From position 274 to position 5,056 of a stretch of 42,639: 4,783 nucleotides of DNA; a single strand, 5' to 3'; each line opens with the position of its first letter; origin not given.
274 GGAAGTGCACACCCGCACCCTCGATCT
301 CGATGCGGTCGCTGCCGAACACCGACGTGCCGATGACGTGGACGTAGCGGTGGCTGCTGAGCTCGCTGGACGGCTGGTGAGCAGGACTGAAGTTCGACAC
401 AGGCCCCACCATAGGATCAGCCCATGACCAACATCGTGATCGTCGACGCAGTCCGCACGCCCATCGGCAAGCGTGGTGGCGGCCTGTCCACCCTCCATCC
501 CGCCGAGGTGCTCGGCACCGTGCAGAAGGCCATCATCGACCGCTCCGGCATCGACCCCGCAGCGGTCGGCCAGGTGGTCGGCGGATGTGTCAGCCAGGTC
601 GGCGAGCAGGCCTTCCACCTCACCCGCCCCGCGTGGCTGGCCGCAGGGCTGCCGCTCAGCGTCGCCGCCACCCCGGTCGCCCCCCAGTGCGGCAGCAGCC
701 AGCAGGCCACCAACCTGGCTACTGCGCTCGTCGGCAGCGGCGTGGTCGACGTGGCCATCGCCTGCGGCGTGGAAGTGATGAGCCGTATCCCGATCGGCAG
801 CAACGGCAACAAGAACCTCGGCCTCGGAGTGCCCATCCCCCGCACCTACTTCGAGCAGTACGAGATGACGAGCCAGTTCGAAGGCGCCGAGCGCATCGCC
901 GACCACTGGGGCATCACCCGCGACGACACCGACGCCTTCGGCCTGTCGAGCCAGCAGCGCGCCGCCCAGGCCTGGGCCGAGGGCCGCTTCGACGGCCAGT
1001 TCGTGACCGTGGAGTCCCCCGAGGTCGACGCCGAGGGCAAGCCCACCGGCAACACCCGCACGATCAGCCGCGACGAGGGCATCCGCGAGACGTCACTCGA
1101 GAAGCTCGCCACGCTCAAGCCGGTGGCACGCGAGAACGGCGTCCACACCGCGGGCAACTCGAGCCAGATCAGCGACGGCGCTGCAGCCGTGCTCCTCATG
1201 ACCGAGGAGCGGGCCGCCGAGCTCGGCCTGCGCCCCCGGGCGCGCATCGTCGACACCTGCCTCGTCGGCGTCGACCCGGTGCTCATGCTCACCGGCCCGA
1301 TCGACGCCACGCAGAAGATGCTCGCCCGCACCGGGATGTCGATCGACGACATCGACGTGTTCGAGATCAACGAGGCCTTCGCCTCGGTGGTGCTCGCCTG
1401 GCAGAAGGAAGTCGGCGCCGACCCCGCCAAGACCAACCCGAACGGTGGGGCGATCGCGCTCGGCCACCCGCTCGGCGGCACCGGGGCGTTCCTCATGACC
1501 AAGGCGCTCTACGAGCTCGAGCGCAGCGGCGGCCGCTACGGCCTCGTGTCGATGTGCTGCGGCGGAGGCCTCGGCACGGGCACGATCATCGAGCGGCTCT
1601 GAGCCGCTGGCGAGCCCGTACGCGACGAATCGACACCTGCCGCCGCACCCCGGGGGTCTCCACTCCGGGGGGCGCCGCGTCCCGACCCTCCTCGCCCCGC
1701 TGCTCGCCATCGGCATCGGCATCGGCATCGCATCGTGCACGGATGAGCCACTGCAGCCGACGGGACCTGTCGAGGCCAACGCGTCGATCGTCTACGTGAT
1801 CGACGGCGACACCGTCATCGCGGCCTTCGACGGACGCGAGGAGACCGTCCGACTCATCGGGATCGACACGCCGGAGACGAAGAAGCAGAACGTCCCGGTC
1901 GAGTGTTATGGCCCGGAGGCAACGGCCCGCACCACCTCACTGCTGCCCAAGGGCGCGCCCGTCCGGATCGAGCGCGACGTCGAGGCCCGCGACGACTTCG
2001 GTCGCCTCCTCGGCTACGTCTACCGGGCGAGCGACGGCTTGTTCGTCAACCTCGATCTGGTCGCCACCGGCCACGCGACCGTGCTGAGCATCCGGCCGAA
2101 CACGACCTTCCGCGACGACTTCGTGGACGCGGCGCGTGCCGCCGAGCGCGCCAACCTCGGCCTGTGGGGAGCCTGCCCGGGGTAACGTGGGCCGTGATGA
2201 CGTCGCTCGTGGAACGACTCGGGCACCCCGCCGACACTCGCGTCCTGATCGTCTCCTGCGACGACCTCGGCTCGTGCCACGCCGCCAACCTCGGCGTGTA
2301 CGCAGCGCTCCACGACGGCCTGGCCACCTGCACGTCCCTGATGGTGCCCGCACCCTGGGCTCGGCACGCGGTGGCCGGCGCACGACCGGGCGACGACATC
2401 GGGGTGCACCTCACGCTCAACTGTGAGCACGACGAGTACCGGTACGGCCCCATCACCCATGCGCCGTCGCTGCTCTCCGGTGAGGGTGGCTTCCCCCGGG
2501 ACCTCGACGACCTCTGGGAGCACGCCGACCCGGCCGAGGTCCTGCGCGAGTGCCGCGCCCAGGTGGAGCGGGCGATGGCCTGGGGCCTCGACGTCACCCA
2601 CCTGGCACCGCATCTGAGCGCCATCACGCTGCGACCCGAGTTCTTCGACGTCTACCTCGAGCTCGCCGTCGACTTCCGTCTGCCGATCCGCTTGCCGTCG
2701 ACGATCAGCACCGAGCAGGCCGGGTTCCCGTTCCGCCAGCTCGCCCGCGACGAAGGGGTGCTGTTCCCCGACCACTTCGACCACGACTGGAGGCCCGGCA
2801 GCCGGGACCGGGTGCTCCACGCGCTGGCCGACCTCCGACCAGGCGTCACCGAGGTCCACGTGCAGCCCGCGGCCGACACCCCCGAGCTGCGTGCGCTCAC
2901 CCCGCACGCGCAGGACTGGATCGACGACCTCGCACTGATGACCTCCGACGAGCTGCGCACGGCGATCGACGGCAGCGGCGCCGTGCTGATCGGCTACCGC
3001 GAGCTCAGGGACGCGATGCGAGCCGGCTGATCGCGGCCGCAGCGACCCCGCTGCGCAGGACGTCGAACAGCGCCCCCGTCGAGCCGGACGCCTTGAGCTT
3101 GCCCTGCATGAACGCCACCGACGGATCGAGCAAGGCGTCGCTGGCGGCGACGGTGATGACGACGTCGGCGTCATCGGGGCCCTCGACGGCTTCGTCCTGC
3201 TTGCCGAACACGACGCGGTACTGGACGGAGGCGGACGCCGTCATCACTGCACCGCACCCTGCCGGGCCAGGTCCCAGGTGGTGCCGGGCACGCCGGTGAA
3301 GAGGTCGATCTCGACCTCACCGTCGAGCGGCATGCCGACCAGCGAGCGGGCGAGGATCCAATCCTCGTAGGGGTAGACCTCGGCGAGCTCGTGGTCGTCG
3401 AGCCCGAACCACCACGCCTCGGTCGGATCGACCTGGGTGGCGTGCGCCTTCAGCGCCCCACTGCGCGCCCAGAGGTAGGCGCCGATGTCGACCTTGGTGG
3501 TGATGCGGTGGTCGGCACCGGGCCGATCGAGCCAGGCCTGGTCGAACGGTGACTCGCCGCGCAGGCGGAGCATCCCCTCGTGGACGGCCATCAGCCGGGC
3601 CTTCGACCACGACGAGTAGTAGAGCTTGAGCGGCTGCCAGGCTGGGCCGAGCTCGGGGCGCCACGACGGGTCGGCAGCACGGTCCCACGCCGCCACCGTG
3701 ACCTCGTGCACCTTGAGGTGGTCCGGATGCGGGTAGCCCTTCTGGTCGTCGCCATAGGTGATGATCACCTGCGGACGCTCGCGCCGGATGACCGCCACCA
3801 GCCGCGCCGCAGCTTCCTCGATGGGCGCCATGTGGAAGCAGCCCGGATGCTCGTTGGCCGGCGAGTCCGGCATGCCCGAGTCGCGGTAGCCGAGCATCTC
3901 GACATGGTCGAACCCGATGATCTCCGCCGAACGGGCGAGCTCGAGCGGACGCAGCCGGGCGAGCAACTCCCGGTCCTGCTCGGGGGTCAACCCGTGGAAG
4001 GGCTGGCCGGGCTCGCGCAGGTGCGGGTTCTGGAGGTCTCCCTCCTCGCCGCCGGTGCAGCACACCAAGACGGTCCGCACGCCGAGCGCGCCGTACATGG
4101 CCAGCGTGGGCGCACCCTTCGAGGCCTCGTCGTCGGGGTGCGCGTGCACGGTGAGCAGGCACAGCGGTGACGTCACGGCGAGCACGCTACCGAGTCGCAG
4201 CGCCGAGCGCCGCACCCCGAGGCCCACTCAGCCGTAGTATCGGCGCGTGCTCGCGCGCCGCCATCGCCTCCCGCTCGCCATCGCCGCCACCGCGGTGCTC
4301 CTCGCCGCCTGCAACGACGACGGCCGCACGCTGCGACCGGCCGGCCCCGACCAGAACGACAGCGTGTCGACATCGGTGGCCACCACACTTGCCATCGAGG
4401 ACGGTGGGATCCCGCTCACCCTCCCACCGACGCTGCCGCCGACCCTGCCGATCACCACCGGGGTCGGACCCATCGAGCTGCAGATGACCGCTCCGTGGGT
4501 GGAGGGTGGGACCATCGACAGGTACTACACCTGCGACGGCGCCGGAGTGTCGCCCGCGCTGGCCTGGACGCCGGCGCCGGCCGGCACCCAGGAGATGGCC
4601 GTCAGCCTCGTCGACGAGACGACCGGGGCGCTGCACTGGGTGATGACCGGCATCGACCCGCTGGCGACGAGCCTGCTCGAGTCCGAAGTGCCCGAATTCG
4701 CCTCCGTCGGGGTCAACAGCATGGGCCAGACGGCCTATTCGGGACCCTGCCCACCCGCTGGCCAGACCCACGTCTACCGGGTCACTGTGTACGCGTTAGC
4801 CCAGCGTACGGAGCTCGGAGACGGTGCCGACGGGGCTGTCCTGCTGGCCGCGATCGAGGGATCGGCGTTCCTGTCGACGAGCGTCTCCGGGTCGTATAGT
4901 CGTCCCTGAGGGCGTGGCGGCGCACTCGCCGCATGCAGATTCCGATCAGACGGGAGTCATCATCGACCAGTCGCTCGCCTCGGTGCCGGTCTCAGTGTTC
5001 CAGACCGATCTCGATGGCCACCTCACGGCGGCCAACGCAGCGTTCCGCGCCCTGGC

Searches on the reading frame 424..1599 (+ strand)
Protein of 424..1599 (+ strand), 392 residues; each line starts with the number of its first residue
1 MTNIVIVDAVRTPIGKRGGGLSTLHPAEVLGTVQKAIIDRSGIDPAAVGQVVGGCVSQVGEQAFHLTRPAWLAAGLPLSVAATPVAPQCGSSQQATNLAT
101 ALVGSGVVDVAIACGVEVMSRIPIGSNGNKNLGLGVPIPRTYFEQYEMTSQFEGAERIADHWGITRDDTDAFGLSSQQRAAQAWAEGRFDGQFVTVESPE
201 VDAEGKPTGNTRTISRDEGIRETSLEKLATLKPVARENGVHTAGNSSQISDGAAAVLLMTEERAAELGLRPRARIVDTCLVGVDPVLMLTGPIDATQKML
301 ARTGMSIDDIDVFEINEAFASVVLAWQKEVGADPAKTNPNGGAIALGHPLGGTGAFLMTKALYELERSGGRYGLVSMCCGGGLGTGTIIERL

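Call 61: search_protein_families(library=pfam, proteins=[window:424-1599:+], max_evalue=0.00001)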
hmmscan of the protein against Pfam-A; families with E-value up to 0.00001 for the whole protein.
window:424-1599:+ (392 aa): 2 families
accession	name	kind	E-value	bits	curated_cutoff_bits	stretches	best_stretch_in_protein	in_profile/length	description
PF00108.29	Thiolase_N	-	1.4e-55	188.9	26.4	1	4-262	1-260/260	Thiolase, N-terminal domain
PF02803.24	Thiolase_C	-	1.2e-42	144.9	27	1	270-391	2-123/123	Thiolase, C-terminal domain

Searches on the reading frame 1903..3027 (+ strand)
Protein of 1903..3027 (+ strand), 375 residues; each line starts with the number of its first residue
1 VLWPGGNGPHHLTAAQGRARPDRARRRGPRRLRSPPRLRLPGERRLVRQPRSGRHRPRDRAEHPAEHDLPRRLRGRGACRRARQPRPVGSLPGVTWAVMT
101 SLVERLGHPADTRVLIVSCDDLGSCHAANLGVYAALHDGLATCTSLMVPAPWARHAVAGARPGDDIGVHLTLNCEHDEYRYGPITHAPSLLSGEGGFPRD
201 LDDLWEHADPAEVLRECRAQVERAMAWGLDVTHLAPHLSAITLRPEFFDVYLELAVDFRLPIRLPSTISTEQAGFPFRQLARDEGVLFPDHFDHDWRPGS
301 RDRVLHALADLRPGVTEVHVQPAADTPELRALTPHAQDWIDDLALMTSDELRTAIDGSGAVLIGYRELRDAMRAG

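Call 60: search_protein_families(library=pfam, proteins=[window:1903-3027:+], max_evalue=0.00001)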
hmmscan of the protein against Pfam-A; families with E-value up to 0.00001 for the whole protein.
window:1903-3027:+ (375 aa): 1 family
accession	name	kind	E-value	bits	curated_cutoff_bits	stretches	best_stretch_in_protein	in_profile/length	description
PF04794.17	YdjC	-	1.1e-45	157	29.7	1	115-356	2-265/266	YdjC-like protein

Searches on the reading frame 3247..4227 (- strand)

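Call 61: search_protein_families(library=pfam, proteins=[window:3247-4227:-], max_evalue=0.00001)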
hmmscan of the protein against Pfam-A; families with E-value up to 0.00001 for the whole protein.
window:3247-4227:- (327 aa): 1 family
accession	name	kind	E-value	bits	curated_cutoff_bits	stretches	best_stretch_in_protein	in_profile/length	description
PF02585.22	PIG-L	-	1.9e-26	93.5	28.2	1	25-180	1-128/129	GlcNAc-PI de-N-acetylase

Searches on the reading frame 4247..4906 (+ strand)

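Call 61: search_protein_families(library=pfam, proteins=[window:4247-4906:+], max_evalue=0.00001)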
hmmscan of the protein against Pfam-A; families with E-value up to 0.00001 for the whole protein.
window:4247-4906:+ (220 aa): 1 family
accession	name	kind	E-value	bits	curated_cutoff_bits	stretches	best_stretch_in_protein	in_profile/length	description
PF01161.25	PBP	-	4.9e-23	82.4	24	1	90-217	2-135/135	Phosphatidylethanolamine-binding protein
